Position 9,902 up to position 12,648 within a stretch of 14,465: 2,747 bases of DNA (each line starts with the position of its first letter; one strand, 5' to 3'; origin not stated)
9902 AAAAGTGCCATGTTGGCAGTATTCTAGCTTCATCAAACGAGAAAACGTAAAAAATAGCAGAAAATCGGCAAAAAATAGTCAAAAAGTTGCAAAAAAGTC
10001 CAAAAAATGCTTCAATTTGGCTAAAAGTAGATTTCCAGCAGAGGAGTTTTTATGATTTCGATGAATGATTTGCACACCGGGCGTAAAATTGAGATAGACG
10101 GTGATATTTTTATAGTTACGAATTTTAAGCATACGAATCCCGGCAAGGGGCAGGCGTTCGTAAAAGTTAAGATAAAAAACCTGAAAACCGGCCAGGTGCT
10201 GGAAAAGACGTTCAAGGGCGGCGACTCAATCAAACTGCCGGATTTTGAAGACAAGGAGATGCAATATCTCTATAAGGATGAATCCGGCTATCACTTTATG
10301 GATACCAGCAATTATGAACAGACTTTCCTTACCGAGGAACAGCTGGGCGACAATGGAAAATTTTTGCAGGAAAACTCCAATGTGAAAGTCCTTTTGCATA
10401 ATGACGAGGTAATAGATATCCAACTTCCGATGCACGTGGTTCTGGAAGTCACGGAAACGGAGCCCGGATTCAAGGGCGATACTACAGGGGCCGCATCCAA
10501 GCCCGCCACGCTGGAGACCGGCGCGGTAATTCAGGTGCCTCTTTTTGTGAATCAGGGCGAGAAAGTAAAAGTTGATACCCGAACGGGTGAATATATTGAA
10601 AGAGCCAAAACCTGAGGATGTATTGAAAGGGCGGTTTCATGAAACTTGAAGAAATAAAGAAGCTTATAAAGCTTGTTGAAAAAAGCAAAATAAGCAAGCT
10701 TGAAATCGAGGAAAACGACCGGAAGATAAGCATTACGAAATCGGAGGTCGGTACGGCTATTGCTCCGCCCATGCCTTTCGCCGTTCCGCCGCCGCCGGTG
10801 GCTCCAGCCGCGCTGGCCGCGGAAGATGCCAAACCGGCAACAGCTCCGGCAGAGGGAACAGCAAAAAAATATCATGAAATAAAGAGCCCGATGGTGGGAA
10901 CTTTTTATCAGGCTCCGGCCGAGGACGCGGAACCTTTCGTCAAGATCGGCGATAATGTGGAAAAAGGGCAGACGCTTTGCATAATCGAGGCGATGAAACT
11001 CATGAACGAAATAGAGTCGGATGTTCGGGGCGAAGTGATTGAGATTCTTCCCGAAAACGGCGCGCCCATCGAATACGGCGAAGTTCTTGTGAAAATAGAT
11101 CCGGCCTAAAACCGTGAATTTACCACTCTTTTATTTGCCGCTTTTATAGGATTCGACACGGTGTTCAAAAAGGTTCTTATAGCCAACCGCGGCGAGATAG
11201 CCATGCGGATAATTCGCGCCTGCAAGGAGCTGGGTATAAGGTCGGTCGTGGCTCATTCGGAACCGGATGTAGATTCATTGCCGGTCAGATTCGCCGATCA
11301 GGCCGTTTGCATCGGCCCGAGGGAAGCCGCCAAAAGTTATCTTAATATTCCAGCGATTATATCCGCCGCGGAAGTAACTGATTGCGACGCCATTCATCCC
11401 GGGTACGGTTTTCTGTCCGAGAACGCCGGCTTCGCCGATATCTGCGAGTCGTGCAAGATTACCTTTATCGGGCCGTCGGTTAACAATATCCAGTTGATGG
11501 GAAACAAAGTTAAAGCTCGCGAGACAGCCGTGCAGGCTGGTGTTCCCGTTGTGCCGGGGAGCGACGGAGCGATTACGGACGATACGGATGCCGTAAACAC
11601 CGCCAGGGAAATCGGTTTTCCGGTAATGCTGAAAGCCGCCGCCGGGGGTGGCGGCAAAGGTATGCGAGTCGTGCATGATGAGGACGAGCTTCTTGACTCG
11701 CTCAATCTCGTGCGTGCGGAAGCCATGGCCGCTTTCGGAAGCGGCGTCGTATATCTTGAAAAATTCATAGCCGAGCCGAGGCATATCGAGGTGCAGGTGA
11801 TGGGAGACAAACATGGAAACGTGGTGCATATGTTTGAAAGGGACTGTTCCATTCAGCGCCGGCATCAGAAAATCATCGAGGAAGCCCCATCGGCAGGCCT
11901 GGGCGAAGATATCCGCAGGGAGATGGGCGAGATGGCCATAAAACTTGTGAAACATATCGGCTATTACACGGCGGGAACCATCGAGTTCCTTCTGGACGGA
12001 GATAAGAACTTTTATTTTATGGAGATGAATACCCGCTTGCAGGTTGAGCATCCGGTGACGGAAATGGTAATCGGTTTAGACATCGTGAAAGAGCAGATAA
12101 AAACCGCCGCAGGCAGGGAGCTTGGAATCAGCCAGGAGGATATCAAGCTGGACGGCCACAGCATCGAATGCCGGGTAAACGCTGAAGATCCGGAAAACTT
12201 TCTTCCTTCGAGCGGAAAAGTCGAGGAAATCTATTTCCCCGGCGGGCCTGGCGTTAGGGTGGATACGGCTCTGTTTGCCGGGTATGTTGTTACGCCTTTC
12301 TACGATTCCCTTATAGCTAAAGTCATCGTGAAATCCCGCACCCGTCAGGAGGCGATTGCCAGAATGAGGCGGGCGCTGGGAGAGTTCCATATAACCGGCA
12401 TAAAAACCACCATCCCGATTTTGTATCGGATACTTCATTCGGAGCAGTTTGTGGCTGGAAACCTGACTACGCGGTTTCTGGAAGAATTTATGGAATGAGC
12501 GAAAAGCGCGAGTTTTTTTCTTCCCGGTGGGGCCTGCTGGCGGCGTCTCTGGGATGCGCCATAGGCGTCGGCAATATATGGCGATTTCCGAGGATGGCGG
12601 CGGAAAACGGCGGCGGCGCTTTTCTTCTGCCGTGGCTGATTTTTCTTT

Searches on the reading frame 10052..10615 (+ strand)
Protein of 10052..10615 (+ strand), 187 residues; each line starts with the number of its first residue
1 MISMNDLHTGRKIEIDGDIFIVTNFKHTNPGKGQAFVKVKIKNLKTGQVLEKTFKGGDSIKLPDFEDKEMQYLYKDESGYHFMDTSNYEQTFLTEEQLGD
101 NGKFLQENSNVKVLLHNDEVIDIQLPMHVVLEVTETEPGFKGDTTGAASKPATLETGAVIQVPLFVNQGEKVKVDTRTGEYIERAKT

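Call 4: search_protein_families(library=pfam, proteins=[window:10052-10615:+])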
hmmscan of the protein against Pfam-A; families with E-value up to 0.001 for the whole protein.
window:10052-10615:+ (187 aa): 3 families
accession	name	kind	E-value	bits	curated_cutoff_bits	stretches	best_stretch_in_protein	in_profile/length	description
PF09285.17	Elong-fact-P_C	-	5.5e-29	100.1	25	1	129-184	1-56/56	Elongation factor P, C-terminal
PF08207.18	EFP_N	-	9e-24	83.7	23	1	3-59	1-57/58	Elongation factor P (EF-P) KOW-like domain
PF01132.26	EFP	-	6.9e-23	80.8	27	1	68-121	1-54/54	Elongation factor P (EF-P) OB domain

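Call 9: find_related_loci(query=window:10052-10612:+, collection=genome_contigs, flank=3000)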
Query window:10052-10612:+ (187 aa) in genome_contigs; peptide patterns used: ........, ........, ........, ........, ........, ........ (x = any residue, [..] = any of these).
600 stretches matched a pattern (row limit reached: there are more); 575 encode a relative of the query (tblastn E <= 1e-3); the best 80 are kept; 80 distinct loci.
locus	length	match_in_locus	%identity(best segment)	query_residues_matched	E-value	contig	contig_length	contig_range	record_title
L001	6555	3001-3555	56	1-185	7e-67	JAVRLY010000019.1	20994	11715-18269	MAG: Desulfurella sp. isolate TVZ.SD19.54 Campylobacterota_6_MX7.9_371_20995_13.039103, whole genome shotgun sequence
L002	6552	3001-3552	55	1-184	2e-66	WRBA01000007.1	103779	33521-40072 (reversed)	MAG: Defluviitaleaceae bacterium isolate Lab288P1bin59 Ga0131853_10000208, whole genome shotgun sequence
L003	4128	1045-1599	57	1-185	2e-65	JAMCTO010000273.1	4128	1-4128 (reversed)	MAG: Bacillota bacterium isolate FK_Sedi_A_Bin.158 NODE_62366_length_4128_cov_1.01425, whole genome shotgun sequence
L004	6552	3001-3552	54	1-184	2e-65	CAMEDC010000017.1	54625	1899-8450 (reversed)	MAG: uncultured Lachnospiraceae bacterium isolate SRR11489746_bin.7_metaWRAP_v1.3_MAG genome assembly, contig: ERZ114667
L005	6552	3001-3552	53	1-184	7e-65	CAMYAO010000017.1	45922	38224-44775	MAG TPA_asm: uncultured Clostridium sp. isolate SRR17635593_bin.3_metaWRAP_v1.3_MAG genome assembly, contig: ERZ14212874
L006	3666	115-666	53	1-184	9e-65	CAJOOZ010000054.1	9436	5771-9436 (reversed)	uncultured Lachnospiraceae bacterium isolate Rumen_Coassembly_mag_2360 genome assembly, contig: k87_6132204, whole genom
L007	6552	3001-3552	54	1-184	1e-64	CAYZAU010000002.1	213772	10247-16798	MAG TPA_asm: uncultured Acetatifactor sp. isolate SRP225648_co1_54 genome assembly, contig: NODE_18_length_213772_cov_44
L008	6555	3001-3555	53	1-185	2e-64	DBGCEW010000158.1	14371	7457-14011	MAG TPA_asm: Frisingicoccus sp. isolate MAG11262 contig158, whole genome shotgun sequence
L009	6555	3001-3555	52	1-185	4e-64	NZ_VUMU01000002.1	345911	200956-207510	Waltera intestinalis strain WCA3-601-WT-6H seq2, whole genome shotgun sequence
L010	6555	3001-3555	52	1-185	4e-64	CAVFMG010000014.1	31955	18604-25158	Odoribacter splanchnicus isolate H07606-L1_cleanbin_000049 genome assembly, contig: Spades_H07606-L1_contig_1079, whole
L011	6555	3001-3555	54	1-185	3e-64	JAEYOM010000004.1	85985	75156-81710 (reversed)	MAG: Bacillota bacterium isolate OH_CBB_152 k127_1399686, whole genome shotgun sequence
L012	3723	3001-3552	54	1-184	3e-64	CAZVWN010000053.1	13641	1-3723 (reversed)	MAG TPA_asm: uncultured Acetatifactor sp. isolate SRP225648_co1_530 genome assembly, contig: NODE_11389_length_13641_cov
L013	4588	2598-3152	52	1-185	4e-64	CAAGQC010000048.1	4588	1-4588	MAG TPA_asm: Lachnospiraceae bacterium, isolate HGM12144, WGS project CAAGQC010000000 data, contig: SRS820611_23_k75_100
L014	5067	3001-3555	52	1-185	4e-64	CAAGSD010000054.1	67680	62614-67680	MAG TPA_asm: Lachnospiraceae bacterium, isolate HGM12151, WGS project CAAGSD010000000 data, contig: SRS883029_98_k99_771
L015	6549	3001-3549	52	3-185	4e-64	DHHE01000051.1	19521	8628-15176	MAG TPA_asm: bacterium UBP2_UBA4780 isolate UBA4780 UBA4780_contig_16663, whole genome shotgun sequence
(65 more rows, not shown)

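Call 10: find_homologous_proteins(query=window:10052-10612:+, max_evalue=1e-40)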
Query window:10052-10612:+ (187 aa): 7648 proteins with E <= 1e-40 among 8000 candidates; the best 120 are listed.
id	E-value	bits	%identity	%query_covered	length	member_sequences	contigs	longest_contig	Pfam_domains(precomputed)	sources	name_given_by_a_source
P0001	2.9e-118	410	100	100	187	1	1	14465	PF09285.18,PF01132.28,PF08207.19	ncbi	-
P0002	1.5e-109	382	90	100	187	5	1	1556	PF09285.18,PF01132.28,PF08207.19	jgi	-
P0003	2.9e-92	326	78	99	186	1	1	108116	PF09285.18,PF01132.28,PF08207.19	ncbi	-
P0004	2.6e-90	319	75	99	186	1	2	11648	PF09285.18,PF01132.28,PF08207.19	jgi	-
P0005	1.4e-85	304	73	99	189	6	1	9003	PF09285.18,PF01132.28,PF08207.19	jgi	jgi:elongation factor P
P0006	2.0e-84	300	72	99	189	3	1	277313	PF09285.18,PF01132.28,PF08207.19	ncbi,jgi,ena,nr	ncbi:MAG: elongation factor P [Nitrospinota bacterium]|nr:elongation factor P [Nitrospinota bacteriu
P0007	2.6e-81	290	67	99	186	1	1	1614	PF09285.18,PF01132.28,PF08207.19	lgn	-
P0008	3.5e-81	290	66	99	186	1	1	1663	PF09285.18,PF01132.28,PF08207.19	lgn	-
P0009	6.8e-80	285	68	99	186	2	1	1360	PF09285.18,PF01132.28,PF08207.19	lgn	-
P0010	8.6e-80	285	66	99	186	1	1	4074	PF09285.18,PF01132.28,PF08207.19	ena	-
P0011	5.5e-79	282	67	99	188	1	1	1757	PF09285.18,PF01132.28,PF08207.19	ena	-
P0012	1.2e-77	278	64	99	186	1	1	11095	PF09285.18,PF01132.28,PF08207.19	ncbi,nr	ncbi:MAG: elongation factor P [bacterium]|nr:MAG: elongation factor P [bacterium]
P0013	1.7e-77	278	65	99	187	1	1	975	PF09285.18,PF01132.28,PF08207.19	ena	-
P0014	3.5e-77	277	65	99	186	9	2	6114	PF09285.18,PF01132.28,PF08207.19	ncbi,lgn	ncbi:MAG: elongation factor P [Nitrospinota bacterium]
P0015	1.4e-76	275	63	99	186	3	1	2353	PF09285.18,PF01132.28,PF08207.19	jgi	jgi:elongation factor P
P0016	4.2e-76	273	62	99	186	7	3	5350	PF09285.18,PF01132.28,PF08207.19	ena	-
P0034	4.3e-65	237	56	98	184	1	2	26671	PF09285.18,PF01132.28,PF08207.19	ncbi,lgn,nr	ncbi:MAG: elongation factor P [Nitrospinae bacterium]|nr:elongation factor P [Nitrospinota bacterium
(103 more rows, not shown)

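Call 13: find_encoding_contigs(protein=P0002, flank=3000, max_places=3)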
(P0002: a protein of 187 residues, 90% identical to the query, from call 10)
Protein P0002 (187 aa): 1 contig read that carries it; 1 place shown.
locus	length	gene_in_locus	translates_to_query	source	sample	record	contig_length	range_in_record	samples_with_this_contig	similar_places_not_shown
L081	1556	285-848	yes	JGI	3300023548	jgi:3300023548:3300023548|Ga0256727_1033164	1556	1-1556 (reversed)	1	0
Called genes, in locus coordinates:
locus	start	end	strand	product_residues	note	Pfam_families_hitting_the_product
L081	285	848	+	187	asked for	PF08207:EFP_N, PF01132:EFP, PF09285:Elong-fact-P_C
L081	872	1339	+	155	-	-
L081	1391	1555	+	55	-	?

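Call 14: find_encoding_contigs(protein=P0003, flank=3000, max_places=3)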
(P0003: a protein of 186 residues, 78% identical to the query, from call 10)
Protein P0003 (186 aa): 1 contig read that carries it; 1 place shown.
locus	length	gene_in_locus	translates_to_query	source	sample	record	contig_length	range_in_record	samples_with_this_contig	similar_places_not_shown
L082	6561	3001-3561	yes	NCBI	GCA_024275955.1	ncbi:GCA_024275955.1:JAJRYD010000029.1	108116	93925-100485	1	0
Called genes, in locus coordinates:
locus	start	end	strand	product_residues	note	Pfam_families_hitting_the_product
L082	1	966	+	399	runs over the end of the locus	PF00072:Response_reg, PF12895:ANAPC3 (faint), PF13424:TPR_12 (weak), PF13432:TPR_16 (weak), PF00515:TPR_1 (weak), PF07719:TPR_2 (weak), PF13414:TPR_11, PF14559:TPR_19 (weak), +10 more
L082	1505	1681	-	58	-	-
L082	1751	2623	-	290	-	PF00701:DHDPS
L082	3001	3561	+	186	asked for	PF08207:EFP_N, PF01132:EFP, PF09285:Elong-fact-P_C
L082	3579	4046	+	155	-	PF00364:Biotin_lipoyl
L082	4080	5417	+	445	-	PF00289:Biotin_carb_N, PF02222:ATP-grasp, PF02786:CPSase_L_D2, PF07478:Dala_Dala_lig_C, PF02785:Biotin_carb_C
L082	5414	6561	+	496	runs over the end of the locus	PF00209:SNF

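Call 15: find_encoding_contigs(protein=P0004, flank=3000, max_places=3)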
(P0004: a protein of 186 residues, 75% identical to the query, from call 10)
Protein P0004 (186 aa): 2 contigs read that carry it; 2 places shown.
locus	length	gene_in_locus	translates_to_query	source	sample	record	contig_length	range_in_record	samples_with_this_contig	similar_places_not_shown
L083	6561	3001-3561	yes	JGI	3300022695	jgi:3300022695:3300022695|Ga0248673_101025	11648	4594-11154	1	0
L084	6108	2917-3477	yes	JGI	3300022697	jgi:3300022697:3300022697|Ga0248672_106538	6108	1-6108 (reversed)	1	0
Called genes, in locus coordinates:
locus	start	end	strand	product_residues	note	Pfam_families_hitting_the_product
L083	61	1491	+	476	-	PF00890:FAD_binding_2 (faint), PF07992:Pyr_redox_2, PF12831:FAD_oxidored (weak), PF13450:NAD_binding_8 (weak), PF13738:Pyr_redox_3, PF00070:Pyr_redox, PF02737:3HCDH_N (weak), PF02852:Pyr_redox_dim, +5 more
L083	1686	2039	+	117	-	-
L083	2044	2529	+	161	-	-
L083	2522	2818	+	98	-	-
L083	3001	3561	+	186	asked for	PF08207:EFP_N, PF01132:EFP, PF09285:Elong-fact-P_C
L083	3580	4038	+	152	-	PF00364:Biotin_lipoyl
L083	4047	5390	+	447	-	PF00289:Biotin_carb_N, PF02786:CPSase_L_D2, PF07478:Dala_Dala_lig_C, PF02222:ATP-grasp (weak), PF02785:Biotin_carb_C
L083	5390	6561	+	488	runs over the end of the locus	PF00209:SNF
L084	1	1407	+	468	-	?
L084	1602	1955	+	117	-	-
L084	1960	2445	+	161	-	-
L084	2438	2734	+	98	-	-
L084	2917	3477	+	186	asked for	PF08207:EFP_N, PF01132:EFP, PF09285:Elong-fact-P_C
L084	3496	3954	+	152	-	PF00364:Biotin_lipoyl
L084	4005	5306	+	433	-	PF00289:Biotin_carb_N, PF02786:CPSase_L_D2, PF02222:ATP-grasp (weak), PF07478:Dala_Dala_lig_C, PF02785:Biotin_carb_C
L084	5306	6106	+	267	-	?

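Call 16: find_encoding_contigs(protein=P0005, flank=3000, max_places=3)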
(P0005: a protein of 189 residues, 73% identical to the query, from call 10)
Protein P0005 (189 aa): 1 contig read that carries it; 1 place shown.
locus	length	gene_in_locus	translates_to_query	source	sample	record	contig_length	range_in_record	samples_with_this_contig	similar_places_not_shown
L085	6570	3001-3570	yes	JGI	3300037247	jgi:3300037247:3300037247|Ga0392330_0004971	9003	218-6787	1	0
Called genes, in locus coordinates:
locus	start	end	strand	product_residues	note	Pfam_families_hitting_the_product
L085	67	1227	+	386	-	PF07690:MFS_1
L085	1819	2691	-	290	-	PF00701:DHDPS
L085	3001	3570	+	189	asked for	PF08207:EFP_N, PF01132:EFP, PF09285:Elong-fact-P_C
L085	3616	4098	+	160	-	PF25997:BSH_YhbJ (faint), PF00364:Biotin_lipoyl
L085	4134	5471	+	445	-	PF00289:Biotin_carb_N, PF02222:ATP-grasp, PF02786:CPSase_L_D2, PF08443:RimK (weak), PF07478:Dala_Dala_lig_C, PF02785:Biotin_carb_C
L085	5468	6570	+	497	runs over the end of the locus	PF00209:SNF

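Call 17: find_encoding_contigs(protein=P0006, flank=3000, max_places=3)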
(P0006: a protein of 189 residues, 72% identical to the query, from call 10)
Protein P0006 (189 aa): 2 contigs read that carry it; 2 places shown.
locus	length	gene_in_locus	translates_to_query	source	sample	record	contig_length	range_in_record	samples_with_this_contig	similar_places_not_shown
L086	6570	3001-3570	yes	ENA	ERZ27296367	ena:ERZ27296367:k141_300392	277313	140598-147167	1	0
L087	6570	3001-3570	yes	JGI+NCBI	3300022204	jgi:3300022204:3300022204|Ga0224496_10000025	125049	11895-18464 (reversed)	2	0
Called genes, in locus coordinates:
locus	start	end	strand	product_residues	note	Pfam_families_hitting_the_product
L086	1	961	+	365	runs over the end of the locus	PF00953:Glycos_transf_4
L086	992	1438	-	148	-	PF00293:NUDIX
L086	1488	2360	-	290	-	PF00701:DHDPS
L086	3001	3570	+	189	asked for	PF08207:EFP_N, PF01132:EFP, PF09285:Elong-fact-P_C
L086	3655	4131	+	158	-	PF25984:BSH_YknX (faint), PF00364:Biotin_lipoyl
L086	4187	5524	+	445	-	PF00289:Biotin_carb_N, PF02222:ATP-grasp, PF02786:CPSase_L_D2, PF07478:Dala_Dala_lig_C, PF02785:Biotin_carb_C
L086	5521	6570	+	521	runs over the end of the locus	PF00209:SNF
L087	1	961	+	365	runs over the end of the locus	PF00953:Glycos_transf_4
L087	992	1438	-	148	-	PF00293:NUDIX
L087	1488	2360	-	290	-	PF00701:DHDPS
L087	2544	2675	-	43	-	-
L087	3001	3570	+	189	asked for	PF08207:EFP_N, PF01132:EFP, PF09285:Elong-fact-P_C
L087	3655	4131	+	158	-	PF25984:BSH_YknX (faint), PF00364:Biotin_lipoyl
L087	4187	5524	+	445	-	PF00289:Biotin_carb_N, PF02222:ATP-grasp, PF02786:CPSase_L_D2, PF07478:Dala_Dala_lig_C, PF02785:Biotin_carb_C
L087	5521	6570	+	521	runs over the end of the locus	PF00209:SNF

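Call 22: find_encoding_contigs(protein=P0012, flank=3000, max_places=2)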
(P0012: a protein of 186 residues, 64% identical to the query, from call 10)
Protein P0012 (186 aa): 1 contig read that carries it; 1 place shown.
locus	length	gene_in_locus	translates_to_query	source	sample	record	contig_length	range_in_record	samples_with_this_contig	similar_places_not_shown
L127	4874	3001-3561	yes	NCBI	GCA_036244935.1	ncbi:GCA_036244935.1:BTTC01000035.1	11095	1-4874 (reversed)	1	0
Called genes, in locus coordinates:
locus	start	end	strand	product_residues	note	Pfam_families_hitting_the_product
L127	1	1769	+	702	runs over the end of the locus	PF01138:RNase_PH, PF03725:RNase_PH_C, PF03726:PNPase, PF01138:RNase_PH, PF03725:RNase_PH_C (weak), PF00013:KH_1, PF00575:S1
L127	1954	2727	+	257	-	PF23023:Anti-Pycsar_Apyc1, PF00753:Lactamase_B, PF12706:Lactamase_B_2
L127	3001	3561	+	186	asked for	PF08207:EFP_N, PF01132:EFP, PF09285:Elong-fact-P_C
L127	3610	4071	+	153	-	PF00364:Biotin_lipoyl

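Call 23: find_encoding_contigs(protein=P0014, flank=3000, max_places=2)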
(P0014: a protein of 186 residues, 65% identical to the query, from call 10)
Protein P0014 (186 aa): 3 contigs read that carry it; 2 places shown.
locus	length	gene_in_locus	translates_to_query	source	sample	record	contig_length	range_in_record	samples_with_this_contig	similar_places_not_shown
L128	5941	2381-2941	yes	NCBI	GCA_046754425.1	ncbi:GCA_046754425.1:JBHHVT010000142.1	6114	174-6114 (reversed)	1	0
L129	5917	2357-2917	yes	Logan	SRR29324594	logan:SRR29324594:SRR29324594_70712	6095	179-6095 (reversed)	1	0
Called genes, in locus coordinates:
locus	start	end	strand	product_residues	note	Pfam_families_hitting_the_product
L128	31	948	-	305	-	PF02445:NadA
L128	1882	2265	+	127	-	PF13432:TPR_16, PF13371:TPR_9 (weak), PF14559:TPR_19, PF13414:TPR_11, PF13431:TPR_17 (weak), PF00515:TPR_1, PF07719:TPR_2, PF13181:TPR_8 (weak), +3 more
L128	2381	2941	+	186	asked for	PF08207:EFP_N, PF01132:EFP, PF09285:Elong-fact-P_C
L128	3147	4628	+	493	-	PF00209:SNF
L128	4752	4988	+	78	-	-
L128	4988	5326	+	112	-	PF02452:PemK_toxin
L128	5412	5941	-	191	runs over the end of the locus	-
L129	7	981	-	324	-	PF02445:NadA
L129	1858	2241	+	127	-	PF13432:TPR_16, PF13371:TPR_9 (weak), PF14559:TPR_19, PF13414:TPR_11, PF13431:TPR_17 (weak), PF00515:TPR_1, PF07719:TPR_2, PF13181:TPR_8 (weak), +3 more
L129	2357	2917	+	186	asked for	PF08207:EFP_N, PF01132:EFP, PF09285:Elong-fact-P_C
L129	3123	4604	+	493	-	PF00209:SNF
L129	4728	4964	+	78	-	-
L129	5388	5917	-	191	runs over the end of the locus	-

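Call 24: find_encoding_contigs(protein=P0010, flank=3000, max_places=2)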
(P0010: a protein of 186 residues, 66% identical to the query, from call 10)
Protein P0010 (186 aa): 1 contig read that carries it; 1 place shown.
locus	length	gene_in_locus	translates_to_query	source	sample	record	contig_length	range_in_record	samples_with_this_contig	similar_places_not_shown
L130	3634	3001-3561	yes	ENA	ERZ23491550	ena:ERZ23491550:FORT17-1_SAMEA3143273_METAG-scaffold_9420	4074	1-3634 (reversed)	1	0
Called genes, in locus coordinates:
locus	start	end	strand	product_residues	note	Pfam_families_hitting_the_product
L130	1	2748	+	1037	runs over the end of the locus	PF00873:ACR_tran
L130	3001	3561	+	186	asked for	PF08207:EFP_N, PF01132:EFP, PF09285:Elong-fact-P_C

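Call 25: find_encoding_contigs(protein=P0016, flank=3000, max_places=2)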
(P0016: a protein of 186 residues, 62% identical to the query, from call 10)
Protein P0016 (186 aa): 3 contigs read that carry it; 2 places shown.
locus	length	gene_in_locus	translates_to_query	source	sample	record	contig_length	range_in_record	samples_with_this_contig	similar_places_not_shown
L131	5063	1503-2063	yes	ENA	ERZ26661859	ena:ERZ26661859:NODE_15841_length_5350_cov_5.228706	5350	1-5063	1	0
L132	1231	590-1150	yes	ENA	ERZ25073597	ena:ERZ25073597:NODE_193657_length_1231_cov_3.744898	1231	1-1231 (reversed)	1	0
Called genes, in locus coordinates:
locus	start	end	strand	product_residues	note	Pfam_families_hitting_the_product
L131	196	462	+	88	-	-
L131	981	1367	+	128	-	PF13432:TPR_16, PF13424:TPR_12 (weak), PF14559:TPR_19 (weak), PF13414:TPR_11 (weak), PF13431:TPR_17 (weak), PF00515:TPR_1, PF07719:TPR_2, PF13181:TPR_8 (weak), +1 more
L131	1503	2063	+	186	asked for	PF08207:EFP_N, PF01132:EFP, PF09285:Elong-fact-P_C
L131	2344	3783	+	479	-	PF00209:SNF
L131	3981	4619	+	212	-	-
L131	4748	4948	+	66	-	-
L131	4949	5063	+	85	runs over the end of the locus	PF05016:ParE_toxin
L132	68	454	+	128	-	PF13432:TPR_16, PF13424:TPR_12 (weak), PF13414:TPR_11 (weak), PF14559:TPR_19, PF13431:TPR_17 (weak), PF00515:TPR_1, PF07719:TPR_2, PF13181:TPR_8 (weak), +1 more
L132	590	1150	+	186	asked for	PF08207:EFP_N, PF01132:EFP, PF09285:Elong-fact-P_C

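Call 26: find_encoding_contigs(protein=P0034, flank=3000, max_places=2)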
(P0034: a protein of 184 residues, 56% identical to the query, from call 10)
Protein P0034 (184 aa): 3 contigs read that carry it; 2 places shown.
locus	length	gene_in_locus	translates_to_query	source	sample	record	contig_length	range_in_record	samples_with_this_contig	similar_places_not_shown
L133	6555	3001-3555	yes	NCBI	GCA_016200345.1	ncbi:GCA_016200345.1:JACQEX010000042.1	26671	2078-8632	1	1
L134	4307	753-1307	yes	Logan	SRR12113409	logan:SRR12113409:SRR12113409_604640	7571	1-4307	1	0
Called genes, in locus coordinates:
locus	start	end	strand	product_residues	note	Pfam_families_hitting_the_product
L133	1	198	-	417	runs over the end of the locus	PF00278:Orn_DAP_Arg_deC, PF02784:Orn_Arg_deC_N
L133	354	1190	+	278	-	PF02811:PHP (faint)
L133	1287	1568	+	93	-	PF04368:DUF507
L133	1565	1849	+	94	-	PF04368:DUF507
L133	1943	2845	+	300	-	PF02881:SRP54_N, PF00448:SRP54, PF13604:AAA_30 (weak)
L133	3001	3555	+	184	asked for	PF08207:EFP_N, PF01132:EFP, PF09285:Elong-fact-P_C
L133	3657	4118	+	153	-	PF00364:Biotin_lipoyl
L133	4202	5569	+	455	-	PF00289:Biotin_carb_N, PF02222:ATP-grasp (weak), PF02786:CPSase_L_D2, PF07478:Dala_Dala_lig_C, PF02785:Biotin_carb_C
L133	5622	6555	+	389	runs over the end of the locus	PF07690:MFS_1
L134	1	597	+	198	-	?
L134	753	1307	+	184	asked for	PF08207:EFP_N, PF01132:EFP, PF09285:Elong-fact-P_C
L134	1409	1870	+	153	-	PF00364:Biotin_lipoyl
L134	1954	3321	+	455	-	PF00289:Biotin_carb_N, PF02222:ATP-grasp (weak), PF02786:CPSase_L_D2, PF07478:Dala_Dala_lig_C, PF02785:Biotin_carb_C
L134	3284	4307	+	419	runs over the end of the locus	PF07690:MFS_1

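Call 36: list_cluster_members(proteins=[P0001, P0003, P0012])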
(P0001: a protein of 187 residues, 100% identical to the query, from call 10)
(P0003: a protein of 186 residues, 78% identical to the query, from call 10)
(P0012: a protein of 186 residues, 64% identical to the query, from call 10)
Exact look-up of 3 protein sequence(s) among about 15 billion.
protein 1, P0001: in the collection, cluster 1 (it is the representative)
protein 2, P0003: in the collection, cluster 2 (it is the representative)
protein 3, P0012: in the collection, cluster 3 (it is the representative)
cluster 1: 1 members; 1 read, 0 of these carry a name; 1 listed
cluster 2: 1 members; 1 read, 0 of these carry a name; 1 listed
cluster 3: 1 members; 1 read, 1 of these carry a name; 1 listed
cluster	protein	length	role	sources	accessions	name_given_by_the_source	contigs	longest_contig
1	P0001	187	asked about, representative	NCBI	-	-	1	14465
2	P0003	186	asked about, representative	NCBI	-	-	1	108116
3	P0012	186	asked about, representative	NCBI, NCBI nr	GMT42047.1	MAG: elongation factor P [bacterium]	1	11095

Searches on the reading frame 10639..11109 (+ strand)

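Call 4: search_protein_families(library=pfam, proteins=[window:10639-11109:+])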
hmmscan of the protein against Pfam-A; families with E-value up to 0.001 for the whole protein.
window:10639-11109:+ (156 aa): 3 families
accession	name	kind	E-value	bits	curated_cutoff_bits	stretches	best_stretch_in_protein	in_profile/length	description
PF00364.28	Biotin_lipoyl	-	9.3e-25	86.7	22.1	1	79-153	1-73/73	Biotin-requiring enzyme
PF13375.12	RnfC_N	-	6e-05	23.5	25.6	1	85-139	30-83/101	RnfC Barrel sandwich hybrid domain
PF01597.25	GCV_H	-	0.0003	21.1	22.2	1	103-136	41-74/122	Glycine cleavage H-protein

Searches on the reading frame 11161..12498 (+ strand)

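Call 4: search_protein_families(library=pfam, proteins=[window:11161-12498:+])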
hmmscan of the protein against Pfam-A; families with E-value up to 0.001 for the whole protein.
window:11161-12498:+ (445 aa): 6 families
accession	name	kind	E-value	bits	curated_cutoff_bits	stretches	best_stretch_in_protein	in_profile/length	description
PF02786.22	CPSase_L_D2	-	9e-79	264.3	19.8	1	116-322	2-209/211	Carbamoyl-phosphate synthase L chain, ATP binding domain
PF00289.28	Biotin_carb_N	-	2e-44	151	25.5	1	1-109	1-109/110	Biotin carboxylase, N-terminal domain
PF02785.25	Biotin_carb_C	-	5.8e-41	139.4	32.4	1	336-442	1-108/108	Biotin carboxylase C-terminal domain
PF02222.28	ATP-grasp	-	1.3e-10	41.6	27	1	137-292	15-162/179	ATP-grasp domain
PF07478.18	Dala_Dala_lig_C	-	2.7e-10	40.5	24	1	146-291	30-174/204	D-ala D-ala ligase C-terminus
PF08443.16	RimK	-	1.6e-06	28.3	21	1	133-313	19-185/188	RimK-like ATP-grasp domain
